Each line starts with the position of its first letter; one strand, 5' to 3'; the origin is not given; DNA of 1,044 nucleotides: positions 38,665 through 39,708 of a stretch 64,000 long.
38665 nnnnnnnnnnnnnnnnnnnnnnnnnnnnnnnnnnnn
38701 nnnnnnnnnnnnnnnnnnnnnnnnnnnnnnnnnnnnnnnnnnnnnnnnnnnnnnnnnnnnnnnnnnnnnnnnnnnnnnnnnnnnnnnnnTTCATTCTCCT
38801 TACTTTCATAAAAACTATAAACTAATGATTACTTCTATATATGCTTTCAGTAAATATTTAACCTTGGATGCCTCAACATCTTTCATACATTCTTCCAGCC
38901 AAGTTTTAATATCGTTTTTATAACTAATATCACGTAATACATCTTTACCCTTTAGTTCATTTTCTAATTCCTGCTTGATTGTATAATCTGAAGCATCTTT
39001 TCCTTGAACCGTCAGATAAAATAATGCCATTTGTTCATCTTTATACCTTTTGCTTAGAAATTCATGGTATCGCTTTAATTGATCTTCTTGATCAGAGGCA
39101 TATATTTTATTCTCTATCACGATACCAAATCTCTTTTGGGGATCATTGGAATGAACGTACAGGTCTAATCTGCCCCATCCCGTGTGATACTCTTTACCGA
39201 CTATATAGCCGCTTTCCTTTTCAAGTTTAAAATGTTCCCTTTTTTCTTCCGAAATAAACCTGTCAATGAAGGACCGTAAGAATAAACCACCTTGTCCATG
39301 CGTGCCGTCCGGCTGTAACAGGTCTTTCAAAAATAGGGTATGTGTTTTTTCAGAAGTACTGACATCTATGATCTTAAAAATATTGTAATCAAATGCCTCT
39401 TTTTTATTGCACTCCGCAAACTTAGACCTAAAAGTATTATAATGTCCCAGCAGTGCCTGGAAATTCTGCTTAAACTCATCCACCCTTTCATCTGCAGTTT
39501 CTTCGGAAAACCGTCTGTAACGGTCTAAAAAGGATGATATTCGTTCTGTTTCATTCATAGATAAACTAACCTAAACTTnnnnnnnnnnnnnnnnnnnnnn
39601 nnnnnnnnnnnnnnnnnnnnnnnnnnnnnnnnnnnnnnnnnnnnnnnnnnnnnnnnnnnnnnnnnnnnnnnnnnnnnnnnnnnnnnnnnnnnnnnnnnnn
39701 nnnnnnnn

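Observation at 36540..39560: Low-GC islet by tRNA-fMet with a decayed tandem duplication that copied the 5' end of nuoM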

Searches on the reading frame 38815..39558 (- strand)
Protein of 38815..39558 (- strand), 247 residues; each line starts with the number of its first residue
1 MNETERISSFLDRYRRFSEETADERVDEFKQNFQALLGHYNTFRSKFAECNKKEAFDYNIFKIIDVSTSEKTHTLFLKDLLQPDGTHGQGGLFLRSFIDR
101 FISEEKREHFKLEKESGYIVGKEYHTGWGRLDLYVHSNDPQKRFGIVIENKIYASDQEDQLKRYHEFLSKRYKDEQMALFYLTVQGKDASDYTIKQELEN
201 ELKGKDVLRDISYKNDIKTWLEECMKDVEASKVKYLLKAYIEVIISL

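Call 6: search_protein_families(library=pfam, proteins=[window:38815-39558:-], max_evalue=1)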
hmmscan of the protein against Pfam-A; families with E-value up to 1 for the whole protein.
window:38815-39558:- (247 aa): 4 families
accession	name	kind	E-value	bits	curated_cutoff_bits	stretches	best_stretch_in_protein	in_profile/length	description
PF14281.12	PDDEXK_4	-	8.2e-36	124.1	22.3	1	58-241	1-182/183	PD-(D/E)XK nuclease superfamily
PF08011.17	PDDEXK_9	-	3e-05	24.4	25.5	1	115-187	17-98/105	PD-(D/E)XK nuclease superfamily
PF01939.22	NucS_C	-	0.073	13.5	24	1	112-175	15-77/124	Endonuclease NucS C-terminal domain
PF05963.17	Cytomega_US3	-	0.1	12.7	25.8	1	83-158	18-94/212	Cytomegalovirus US3 protein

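Call 7: find_encoding_contigs(protein=window:38815-39558:-, flank=10000, max_places=10)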
Protein window:38815-39558:- (247 aa): no gene with exactly this product is on record in the collection.

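Call 22: search_protein_families(library=padloc, proteins=[window:38815-39558:-], max_evalue=1)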
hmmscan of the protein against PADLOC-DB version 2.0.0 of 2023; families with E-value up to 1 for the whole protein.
window:38815-39558:- (247 aa): 10 families
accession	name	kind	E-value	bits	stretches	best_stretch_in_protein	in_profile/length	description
PDLC04983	PDC-S26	-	7.1e-51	171.9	1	31-246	10-209/413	-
PDLC04980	PDC-S26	-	1.2e-48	164.5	1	31-245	4-212/389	-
PDLC04974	PDC-S26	-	4.7e-45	152.5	1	30-244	4-210/401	-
PDLC04972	PDC-S26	-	5.3e-28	96.5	1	52-244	25-205/397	-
PDLC04977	PDC-S26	-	1.4e-26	91.6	1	54-244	26-205/400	-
PDLC04976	PDC-S26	-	1.6e-22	78.3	1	36-228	10-212/451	-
PDLC04971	PDC-S26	-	9.4e-14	49.1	1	57-191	33-176/415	-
PDLC04981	PDC-S26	-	6.9e-11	40.1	1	39-189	6-149/358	-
PDLC04982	PDC-S26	-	2.4e-05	21.8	1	58-189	24-158/392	-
PDLC00706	Effector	-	0.018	12.8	1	5-46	97-138/172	2TM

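Call 23: search_protein_families(library=ncbifam, proteins=[window:38815-39558:-], max_evalue=1)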
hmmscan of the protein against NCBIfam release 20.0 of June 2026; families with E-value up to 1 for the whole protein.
window:38815-39558:- (247 aa): 1 family
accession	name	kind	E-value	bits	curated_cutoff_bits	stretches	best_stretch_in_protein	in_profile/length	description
NF045705.1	SurfProtP46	equivalog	0.018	13.8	800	1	184-233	349-397/412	surface antigen P46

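Call 28: find_homologous_proteins(query=window:38818-39558:-, max_evalue=0.00001)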
Query window:38818-39558:- (247 aa): 21 proteins with E <= 0.00001 among 321 candidates.
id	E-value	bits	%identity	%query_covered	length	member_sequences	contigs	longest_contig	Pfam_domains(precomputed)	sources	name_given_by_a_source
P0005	5.8e-158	542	99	100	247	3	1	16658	PF14281.13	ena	-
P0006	2.8e-113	396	74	100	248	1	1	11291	PF14281.13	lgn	-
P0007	1.0e-110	387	73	100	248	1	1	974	PF14281.13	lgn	-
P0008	9.8e-66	240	47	98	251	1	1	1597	PF14281.13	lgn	-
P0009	4.1e-28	117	39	88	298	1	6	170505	PF14281.13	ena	-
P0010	7.3e-27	113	34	96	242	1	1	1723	PF14281.13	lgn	-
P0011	2.3e-26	111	39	79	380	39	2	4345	PF14281.13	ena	-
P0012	4.2e-26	110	39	79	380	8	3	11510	PF14281.13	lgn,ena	-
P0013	4.9e-26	110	39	79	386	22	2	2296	PF14281.13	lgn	-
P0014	2.8e-25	108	33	98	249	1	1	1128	PF14281.13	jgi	jgi:hypothetical protein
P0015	8.1e-25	106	39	73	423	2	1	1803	PF14281.13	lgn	-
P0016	2.1e-24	105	33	96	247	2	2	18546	PF14281.13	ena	-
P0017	4.0e-20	91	34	82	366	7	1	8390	PF14281.13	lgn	-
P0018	4.8e-20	90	33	97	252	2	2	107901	PF14281.13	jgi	jgi:hypothetical protein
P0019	1.8e-19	88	37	79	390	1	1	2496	PF14281.13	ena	-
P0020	1.8e-19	88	33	88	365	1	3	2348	PF14281.13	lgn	-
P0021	4.7e-18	84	35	77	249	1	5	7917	PF14281.13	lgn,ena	-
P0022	1.2e-17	82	35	84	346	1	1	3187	PF14281.13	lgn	-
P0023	8.4e-16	76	42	47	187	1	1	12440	PF14281.13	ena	-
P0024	3.6e-14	71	30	81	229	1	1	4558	PF14281.13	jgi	-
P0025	4.2e-9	55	29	51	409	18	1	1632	PF14281.13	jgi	jgi:hypothetical protein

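Call 30: find_encoding_contigs(protein=P0018, flank=5000, max_places=2)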
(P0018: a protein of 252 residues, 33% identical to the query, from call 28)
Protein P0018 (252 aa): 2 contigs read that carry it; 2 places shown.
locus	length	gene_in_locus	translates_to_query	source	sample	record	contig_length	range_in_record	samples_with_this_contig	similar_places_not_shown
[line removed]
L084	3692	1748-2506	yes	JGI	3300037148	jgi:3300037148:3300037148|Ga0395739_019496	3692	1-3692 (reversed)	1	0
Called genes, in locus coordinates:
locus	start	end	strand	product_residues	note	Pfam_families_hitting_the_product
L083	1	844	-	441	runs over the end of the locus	PF00365:PFK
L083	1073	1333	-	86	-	-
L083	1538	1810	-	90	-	-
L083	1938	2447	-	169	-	-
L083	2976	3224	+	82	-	PF06186:DUF992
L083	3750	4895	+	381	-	PF19347:DUF5925, PF00004:AAA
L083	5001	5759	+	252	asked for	PF14281:PDDEXK_4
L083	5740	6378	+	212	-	-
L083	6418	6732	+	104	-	-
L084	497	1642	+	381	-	PF19347:DUF5925, PF00004:AAA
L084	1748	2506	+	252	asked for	PF14281:PDDEXK_4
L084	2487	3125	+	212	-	-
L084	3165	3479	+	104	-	-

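Call 31: find_encoding_contigs(protein=P0016, flank=5000, max_places=2)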
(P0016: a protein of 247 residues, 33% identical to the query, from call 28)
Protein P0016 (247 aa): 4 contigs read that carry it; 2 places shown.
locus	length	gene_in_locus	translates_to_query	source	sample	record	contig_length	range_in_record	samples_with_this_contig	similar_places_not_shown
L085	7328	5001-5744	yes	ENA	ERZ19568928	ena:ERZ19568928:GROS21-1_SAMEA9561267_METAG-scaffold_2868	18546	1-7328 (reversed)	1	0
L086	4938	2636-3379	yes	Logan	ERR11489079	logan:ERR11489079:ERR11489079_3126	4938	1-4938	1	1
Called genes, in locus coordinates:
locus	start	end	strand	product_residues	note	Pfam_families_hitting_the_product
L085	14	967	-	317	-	PF13271:DUF4062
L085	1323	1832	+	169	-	-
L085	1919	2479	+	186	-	-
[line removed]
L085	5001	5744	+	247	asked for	PF14281:PDDEXK_4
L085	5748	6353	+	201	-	-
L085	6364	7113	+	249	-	-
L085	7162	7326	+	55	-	?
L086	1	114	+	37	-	?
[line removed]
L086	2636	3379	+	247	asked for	PF14281:PDDEXK_4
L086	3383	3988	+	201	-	-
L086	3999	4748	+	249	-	-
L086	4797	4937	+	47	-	?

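Call 60: search_solved_structures(query=window:38818-39558:-, max_evalue=1)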
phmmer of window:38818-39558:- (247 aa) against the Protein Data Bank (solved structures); distinct sequences matched with E-value up to 1: 1.
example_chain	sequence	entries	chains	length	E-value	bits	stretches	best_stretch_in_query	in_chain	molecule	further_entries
4wbd_A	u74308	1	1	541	0.17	14.8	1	104-145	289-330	BSHC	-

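Call 66: search_protein_families(library=phrogs, proteins=[window:38815-39558:-], max_evalue=0.01)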
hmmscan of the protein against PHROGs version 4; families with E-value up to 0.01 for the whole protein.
window:38815-39558:- (247 aa): 0 families

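Call 75: predict_structure(alignment_id=A5)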
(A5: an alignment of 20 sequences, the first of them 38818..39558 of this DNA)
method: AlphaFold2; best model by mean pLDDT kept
length: 247 residues; sequences in the alignment: 20
mean_pLDDT: 86.7   pTM: 0.77
mean pLDDT of the five models: 86.7, 85.7, 85.6, 83.8, 83.6
residues with pLDDT >= 90: 104; 70-90: 127; 50-70: 14; < 50: 2
segments of 3 or more residues with pLDDT < 50: none
pLDDT, mean of each block of 10 residues (from residue 1): 85 84 86 89 84 76 59 85 89 95 94 87 81 92 93 77 93 95 85 82 94 95 93 89 85
secondary structure, 60 per line:
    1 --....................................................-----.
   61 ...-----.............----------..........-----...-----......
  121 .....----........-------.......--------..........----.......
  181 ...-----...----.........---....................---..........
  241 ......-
elements in order: H3-54 H60-63 H69-81 H92-101 E118-125 E130-137 E145-151 H160-169 E177-183 H196-204 E208-212 H213-227 H231-246

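Call 94: search_dna_similar(query=window:38818-39558:-, collection=plasmids, mode=protein, max_evalue=0.00001, max_rows=12)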
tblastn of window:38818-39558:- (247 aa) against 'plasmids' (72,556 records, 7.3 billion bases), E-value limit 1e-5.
Records with a match: 31; places in all: 31; records where one place covers at least 80% of the query: 4.
Best place of each record, by identity: <60% 31.
By first word of the organism name: Acinetobacter 6; Vibrio 5; Leptolyngbya 4; Arcobacter 3; Chryseobacterium 2; Segatella 1; Photobacterium 1; Massilia 1; Hymenobacter 1; Azotobacter 1; and 6 more.
By predicted mobility (MOB-suite, as given by PLSDB): non-mobilizable 21; mobilizable 10.
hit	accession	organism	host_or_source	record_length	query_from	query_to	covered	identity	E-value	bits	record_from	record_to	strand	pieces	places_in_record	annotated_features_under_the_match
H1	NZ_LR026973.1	Acinetobacter baumannii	Homo sapiens,wound swab sample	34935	23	241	89%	31.7%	2e-15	82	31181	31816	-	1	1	PD-(D/E)XK nuclease family protein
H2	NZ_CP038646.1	Acinetobacter baumannii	Homosapiens,blood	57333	23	241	89%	31.7%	2e-15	82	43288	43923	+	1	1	PD-(D/E)XK nuclease family protein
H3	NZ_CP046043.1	Acinetobacter towneri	swine,mixed culture,feces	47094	23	241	88%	31.9%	7e-10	89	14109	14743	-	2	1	PD-(D/E)XK nuclease family protein | hypothetical protein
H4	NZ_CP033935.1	Chryseobacterium balustinum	fish,pure isolate,blood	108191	57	244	76%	36.4%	2e-19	94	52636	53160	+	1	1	PD-(D/E)XK nuclease family protein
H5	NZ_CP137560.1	Segatella hominis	Homo sapiens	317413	52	244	78%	32.7%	3e-17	88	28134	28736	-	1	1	PD-(D/E)XK nuclease family protein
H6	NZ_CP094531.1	Chryseobacterium oryzae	Single cell,Andong Sikhe (Andong rice ...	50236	57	226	69%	37.1%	8e-18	89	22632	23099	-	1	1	PD-(D/E)XK nuclease family protein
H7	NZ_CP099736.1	Photobacterium sp. TY1-4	single cells,sea water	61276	58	247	77%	32.1%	5e-18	90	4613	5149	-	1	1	PD-(D/E)XK nuclease family protein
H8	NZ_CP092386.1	Vibrio gigantis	Bacterial culture,seawater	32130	53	244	78%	31.4%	8e-16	84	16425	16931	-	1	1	PD-(D/E)XK nuclease family protein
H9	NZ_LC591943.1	Acinetobacter variabilis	Homo sapiens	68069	68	241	70%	33.0%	4e-15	81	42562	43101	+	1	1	PD-(D/E)XK nuclease family protein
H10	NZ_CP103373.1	Massilia sp. H6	Whole genome of bacteria,soil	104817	29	224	79%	28.4%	6e-8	60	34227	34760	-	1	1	PD-(D/E)XK nuclease family protein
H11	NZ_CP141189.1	Hymenobacter sp. GOD-10R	single cell,Crepidiastrum sonchifolium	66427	57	224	68%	32.6%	2e-14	79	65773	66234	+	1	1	none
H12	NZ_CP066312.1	Azotobacter chroococcum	single,soil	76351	76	244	68%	31.8%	7e-16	84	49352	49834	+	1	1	PD-(D/E)XK nuclease family protein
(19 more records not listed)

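Call 95: get_annotated_region(hit=H1, flank=4000)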
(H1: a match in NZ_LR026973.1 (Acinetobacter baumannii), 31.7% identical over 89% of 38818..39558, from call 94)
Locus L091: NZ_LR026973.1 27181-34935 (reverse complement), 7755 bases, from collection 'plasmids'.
description: Acinetobacter baumannii strain KCRI-43 isolate RDK37_43 plasmid I, complete sequence
organism: Acinetobacter baumannii (NCBI taxid 470)
taxonomy: Bacteria; Pseudomonadota; Gammaproteobacteria; Moraxellales; Moraxellaceae; Acinetobacter; Acinetobacter baumannii
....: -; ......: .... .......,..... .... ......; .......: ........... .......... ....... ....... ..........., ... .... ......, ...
typing (MOB-suite, as given by PLSDB): mobilizable; relaxase MOBP,MOBP
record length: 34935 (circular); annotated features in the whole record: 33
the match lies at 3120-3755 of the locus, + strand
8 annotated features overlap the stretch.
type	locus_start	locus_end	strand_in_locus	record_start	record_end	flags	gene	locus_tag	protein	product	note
CDS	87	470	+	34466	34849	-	-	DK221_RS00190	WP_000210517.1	transposase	GO:0006313 - DNA transposition [Evidence IEA]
CDS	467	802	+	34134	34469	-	tnpB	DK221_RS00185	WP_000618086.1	IS66 family insertion sequence element accessory protein TnpB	-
CDS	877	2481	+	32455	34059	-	-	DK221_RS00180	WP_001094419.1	IS66 family transposase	-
CDS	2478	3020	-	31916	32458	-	-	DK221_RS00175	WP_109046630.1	macro domain-containing protein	-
CDS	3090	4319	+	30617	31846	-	-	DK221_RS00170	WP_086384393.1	PD-(D/E)XK nuclease family protein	-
CDS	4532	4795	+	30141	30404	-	-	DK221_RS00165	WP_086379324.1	helix-turn-helix domain-containing protein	-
CDS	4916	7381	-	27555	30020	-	-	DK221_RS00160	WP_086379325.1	relaxase/mobilization nuclease domain-containing protein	-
CDS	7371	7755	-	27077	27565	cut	mobC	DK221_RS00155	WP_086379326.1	plasmid mobilization relaxosome protein MobC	-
